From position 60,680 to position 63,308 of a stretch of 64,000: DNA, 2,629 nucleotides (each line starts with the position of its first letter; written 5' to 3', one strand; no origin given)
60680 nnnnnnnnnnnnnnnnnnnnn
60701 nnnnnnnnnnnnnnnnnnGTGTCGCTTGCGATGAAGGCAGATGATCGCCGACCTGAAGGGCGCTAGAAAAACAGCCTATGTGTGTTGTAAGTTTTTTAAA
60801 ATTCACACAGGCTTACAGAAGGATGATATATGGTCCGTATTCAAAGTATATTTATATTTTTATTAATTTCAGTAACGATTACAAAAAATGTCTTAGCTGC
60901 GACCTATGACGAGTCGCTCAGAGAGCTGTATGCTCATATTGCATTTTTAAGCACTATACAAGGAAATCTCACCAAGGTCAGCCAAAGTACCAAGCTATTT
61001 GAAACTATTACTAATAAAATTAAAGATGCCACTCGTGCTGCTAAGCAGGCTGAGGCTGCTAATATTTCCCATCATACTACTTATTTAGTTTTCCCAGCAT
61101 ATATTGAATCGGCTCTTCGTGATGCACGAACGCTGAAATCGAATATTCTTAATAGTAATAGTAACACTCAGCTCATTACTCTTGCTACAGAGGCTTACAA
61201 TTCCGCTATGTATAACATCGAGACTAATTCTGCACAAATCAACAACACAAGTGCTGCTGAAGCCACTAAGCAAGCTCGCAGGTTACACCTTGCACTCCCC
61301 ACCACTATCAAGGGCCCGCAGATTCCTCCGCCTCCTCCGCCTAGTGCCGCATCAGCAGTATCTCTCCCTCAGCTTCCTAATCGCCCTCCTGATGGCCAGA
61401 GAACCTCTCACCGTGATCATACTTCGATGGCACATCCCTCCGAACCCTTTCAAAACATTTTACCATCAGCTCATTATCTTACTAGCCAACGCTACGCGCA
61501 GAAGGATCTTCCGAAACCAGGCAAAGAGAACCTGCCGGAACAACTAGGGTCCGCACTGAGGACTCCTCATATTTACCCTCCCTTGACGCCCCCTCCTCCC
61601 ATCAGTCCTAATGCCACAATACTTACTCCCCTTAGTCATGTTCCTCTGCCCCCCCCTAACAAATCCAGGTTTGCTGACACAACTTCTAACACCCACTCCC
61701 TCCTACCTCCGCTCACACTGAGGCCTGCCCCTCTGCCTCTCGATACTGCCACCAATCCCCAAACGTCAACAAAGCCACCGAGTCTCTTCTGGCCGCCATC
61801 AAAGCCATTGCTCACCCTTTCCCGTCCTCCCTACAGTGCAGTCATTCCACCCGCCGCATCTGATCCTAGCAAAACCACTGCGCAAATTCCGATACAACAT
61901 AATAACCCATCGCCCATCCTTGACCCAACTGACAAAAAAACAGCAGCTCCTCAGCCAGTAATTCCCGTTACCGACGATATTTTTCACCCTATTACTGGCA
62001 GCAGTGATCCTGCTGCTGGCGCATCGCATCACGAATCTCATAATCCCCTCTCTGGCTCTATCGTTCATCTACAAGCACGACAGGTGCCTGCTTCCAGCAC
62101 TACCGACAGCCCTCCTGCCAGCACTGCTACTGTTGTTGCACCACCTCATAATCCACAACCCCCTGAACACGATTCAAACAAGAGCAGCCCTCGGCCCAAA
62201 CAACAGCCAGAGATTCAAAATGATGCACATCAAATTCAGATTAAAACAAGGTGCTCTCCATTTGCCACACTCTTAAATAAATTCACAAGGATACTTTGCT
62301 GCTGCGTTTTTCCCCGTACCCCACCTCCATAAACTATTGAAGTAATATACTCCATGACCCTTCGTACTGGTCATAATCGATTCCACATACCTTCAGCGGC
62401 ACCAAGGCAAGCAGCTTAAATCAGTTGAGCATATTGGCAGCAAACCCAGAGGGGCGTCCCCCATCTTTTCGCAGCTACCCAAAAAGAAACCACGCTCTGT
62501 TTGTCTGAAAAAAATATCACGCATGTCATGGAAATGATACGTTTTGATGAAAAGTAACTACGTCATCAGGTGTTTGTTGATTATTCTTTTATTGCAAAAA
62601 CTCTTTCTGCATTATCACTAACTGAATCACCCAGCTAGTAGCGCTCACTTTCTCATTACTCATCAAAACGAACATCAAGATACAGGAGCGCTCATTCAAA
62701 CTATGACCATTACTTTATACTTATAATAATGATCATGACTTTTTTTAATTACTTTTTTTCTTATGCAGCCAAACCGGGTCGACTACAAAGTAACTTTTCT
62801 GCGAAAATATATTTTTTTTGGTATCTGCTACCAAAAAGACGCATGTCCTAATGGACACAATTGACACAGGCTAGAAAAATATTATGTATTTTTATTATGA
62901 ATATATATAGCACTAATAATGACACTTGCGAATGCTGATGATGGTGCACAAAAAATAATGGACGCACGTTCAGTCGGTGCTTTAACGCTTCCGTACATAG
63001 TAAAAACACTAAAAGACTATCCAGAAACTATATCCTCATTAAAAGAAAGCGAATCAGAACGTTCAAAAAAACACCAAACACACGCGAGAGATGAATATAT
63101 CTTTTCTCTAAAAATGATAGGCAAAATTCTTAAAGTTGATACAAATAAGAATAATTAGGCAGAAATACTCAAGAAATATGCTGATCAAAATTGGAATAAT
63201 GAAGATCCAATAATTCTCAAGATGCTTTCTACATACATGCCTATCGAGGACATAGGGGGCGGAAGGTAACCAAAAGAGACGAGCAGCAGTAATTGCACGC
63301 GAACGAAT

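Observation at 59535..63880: AT-rich island at the 3' end of lipB with a displaced lipB 3' fragment and a duplicated ~200-bp repeat, suggesting two tandem insertions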

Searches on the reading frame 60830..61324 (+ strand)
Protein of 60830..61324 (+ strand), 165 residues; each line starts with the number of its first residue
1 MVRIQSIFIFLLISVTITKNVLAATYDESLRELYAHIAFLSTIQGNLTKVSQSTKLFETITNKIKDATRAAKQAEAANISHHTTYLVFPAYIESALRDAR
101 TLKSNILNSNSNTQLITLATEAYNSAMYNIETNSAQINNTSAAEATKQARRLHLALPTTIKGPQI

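Call 57: search_protein_representatives(protein=window:60830-61324:+)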
Query: 165 residues. Proteins with E-value up to 0.001 (for the whole library): 1; up to 1e-10: 1; up to 1e-30: 1. The best 1 are listed.
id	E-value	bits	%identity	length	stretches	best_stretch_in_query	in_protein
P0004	1.7e-93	326.2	100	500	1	1-165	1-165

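Call 64: find_related_loci(query=window:60830-61324:+, collection=viral_contigs, flank=5000)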
Query window:60830-61324:+ (165 aa) in viral_contigs; peptide patterns used: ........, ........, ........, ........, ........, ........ (x = any residue, [..] = any of these).
38 stretches matched a pattern, but none encodes a relative of the query by tblastn (E <= 1e-3).
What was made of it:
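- On Site-specific integrative element (prophage, ICE or genomic island) at a gene 3' end: No viral contig (call 64).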

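Call 65: predict_structure(protein=window:60899-61324:+)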
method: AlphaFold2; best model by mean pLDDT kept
length: 142 residues; sequences in the alignment: 1
mean_pLDDT: 62.0   pTM: 0.54
mean pLDDT of the five models: 62.0, 60.0, 45.8, 40.4, 39.8
residues with pLDDT >= 90: 0; 70-90: 47; 50-70: 59; < 50: 36
segments of 3 or more residues with pLDDT < 50: 57-64, 110-118, 120-125, 131-134, 136-142
pLDDT, mean of each block of 10 residues (from residue 1): 66 77 67 79 78 56 57 71 65 65 58 44 49 44 36
secondary structure, 60 per line:
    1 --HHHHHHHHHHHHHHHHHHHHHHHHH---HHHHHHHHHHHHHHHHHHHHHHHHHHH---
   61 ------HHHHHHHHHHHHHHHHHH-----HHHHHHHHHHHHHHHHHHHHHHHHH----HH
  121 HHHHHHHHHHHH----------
elements in order: H3-27 H31-57 H67-84 H90-114 H119-132
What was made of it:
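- Tried and rejected: I did not take it to a fold search because the confidence was too low (call 65).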

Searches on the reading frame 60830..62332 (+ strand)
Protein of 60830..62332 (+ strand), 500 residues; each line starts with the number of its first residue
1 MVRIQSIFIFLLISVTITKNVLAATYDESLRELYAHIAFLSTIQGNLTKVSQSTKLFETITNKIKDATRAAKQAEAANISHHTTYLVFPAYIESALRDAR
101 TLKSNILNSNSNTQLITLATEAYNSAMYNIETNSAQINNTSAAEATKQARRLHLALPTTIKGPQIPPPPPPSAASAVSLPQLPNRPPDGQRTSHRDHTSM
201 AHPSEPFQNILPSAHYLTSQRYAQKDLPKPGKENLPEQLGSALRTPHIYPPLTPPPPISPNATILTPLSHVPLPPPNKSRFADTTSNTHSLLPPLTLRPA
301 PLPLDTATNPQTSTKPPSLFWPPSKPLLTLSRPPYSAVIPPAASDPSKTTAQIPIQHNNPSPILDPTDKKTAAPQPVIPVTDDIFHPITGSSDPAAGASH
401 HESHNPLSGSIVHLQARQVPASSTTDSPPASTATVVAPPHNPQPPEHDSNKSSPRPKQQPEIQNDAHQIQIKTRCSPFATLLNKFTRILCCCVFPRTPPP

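Call 14: find_encoding_contigs(protein=window:60830-62332:+, flank=10000, max_places=6)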
Protein window:60830-62332:+ (500 aa): no gene with exactly this product is on record in the collection.

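Call 15: search_protein_families(library=pfam, proteins=[window:60830-62332:+], max_evalue=0.01)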
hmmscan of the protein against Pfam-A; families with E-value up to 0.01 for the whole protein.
window:60830-62332:+ (500 aa): 0 families

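Call 33: find_homologous_proteins(query=window:60830-62332:+, max_evalue=0.001)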
Query window:60830-62332:+ (500 aa): 1 proteins with E <= 0.001 among 8000 candidates.
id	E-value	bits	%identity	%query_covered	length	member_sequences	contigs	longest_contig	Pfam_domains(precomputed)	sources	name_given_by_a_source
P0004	0.0e+0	1084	100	100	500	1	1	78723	-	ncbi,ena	-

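Call 34: find_encoding_contigs(protein=P0004, flank=10000, max_places=6)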
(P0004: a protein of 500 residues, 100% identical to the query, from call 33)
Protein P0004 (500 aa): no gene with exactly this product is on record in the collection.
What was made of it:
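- Tried and rejected: The 500-aa protein is not indexed for contigs (calls 14, 34).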

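Call 63: search_protein_families(library=phrogs, max_evalue=0.01, proteins=[window:60830-62332:+])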
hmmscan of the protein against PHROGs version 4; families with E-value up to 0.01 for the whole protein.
window:60830-62332:+ (500 aa): 0 families

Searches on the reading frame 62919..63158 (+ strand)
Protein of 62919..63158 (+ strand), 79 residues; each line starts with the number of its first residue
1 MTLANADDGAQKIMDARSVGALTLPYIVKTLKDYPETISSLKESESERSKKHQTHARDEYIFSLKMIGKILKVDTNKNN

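Call 15: search_protein_families(library=pfam, proteins=[window:62919-63158:+], max_evalue=0.01)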
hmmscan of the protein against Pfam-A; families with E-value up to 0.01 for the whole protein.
window:62919-63158:+ (79 aa): 0 families

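Call 31: find_encoding_contigs(protein=window:62919-63158:+, flank=10000, max_places=6)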
Protein window:62919-63158:+ (79 aa): 2 contigs read that carry it; 2 places shown.
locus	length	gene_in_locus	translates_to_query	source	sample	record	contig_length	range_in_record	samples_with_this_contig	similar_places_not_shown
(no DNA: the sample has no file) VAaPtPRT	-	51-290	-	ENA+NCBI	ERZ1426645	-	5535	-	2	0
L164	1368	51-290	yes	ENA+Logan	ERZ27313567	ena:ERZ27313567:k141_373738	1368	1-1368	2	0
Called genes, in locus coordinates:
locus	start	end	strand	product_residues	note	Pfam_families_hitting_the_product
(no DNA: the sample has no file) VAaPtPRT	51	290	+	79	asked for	-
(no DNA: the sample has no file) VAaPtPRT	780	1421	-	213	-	PF21948:LplA-B_cat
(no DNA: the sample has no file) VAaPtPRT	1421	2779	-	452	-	PF01134:GIDA (weak), PF01266:DAO (faint), PF03486:HI0933_like (weak), PF07992:Pyr_redox_2, PF12831:FAD_oxidored (weak), PF13738:Pyr_redox_3 (weak), PF00070:Pyr_redox, PF02852:Pyr_redox_dim, +2 more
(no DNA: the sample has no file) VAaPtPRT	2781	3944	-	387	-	PF00364:Biotin_lipoyl, PF25917:BSH_RND (weak), PF25997:BSH_YhbJ, PF25919:BSH_CusB (weak), PF02817:E3_binding, PF00198:2-oxoacid_dh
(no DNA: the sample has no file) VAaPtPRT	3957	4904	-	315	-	PF16881:LIAS_N, PF04055:Radical_SAM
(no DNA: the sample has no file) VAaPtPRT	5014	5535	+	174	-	?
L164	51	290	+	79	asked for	-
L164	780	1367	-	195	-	?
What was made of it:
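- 62919..63647 (+): Cargo 2 (X2): a decayed plus-strand gene, about 240 codons, readable only across an in-frame stop and frameshifts. It is convergent on lipB and ends at its stop. The first piece, 62919-63158, is a called 79-aa ORF in public assemblies (call 31).
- On Site-specific integrative element (prophage, ICE or genomic island) at a gene 3' end: Beyond the window lie lipB, lpdA, E2 and lipA (call 31).
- Tried and rejected: The 79-aa ORF look-up did work and gave the right-hand gene order (call 31).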
